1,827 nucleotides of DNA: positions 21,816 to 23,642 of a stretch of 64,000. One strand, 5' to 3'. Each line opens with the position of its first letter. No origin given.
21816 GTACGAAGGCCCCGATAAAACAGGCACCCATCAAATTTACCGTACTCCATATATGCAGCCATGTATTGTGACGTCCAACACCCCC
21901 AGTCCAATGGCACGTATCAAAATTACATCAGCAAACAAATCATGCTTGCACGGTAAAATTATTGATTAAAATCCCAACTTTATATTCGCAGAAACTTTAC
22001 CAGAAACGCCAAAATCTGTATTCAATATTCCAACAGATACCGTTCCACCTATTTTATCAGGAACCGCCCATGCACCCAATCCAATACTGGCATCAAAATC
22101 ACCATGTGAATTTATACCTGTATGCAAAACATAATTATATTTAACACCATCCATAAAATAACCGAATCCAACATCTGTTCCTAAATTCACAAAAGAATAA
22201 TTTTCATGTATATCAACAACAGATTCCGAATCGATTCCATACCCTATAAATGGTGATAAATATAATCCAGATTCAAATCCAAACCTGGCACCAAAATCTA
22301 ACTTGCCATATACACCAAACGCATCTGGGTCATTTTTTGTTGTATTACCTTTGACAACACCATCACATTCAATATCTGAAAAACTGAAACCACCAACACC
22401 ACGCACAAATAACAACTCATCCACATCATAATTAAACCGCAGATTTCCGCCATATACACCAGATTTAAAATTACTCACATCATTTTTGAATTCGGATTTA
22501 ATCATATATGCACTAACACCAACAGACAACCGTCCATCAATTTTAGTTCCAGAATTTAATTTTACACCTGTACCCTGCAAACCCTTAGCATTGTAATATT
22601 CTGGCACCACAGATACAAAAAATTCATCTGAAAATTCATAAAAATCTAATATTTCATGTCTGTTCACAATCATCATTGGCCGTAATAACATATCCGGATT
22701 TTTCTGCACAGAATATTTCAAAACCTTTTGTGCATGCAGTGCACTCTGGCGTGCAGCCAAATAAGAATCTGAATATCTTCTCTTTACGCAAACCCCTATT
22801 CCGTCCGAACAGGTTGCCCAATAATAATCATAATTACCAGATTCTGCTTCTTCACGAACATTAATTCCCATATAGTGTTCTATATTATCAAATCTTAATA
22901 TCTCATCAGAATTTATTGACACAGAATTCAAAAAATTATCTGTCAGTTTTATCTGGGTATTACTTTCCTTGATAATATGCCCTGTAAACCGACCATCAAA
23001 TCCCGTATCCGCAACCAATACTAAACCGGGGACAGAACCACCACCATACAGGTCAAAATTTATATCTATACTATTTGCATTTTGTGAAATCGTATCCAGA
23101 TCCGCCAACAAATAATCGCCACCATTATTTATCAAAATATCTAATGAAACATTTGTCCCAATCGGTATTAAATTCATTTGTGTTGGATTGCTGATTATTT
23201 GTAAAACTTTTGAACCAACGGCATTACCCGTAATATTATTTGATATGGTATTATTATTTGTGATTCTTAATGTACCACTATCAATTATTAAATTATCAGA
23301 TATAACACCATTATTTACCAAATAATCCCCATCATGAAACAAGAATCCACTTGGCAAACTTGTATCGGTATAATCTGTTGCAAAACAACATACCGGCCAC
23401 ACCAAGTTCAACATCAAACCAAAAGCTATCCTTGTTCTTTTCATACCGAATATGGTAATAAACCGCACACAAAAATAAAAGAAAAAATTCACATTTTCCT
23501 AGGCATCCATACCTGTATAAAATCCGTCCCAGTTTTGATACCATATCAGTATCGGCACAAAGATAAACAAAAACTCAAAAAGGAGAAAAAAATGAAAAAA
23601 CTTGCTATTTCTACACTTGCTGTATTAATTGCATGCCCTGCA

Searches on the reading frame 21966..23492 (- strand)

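Call 56: search_protein_families(library=pfam, proteins=[window:21966-23492:-], max_evalue=0.00001)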
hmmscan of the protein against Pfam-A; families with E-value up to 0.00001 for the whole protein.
window:21966-23492:- (508 aa): 1 family
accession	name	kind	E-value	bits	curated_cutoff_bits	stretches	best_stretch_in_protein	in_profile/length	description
PF03797.25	Autotransporter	-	2.7e-06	27.8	26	1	316-433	34-157/255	Autotransporter beta-domain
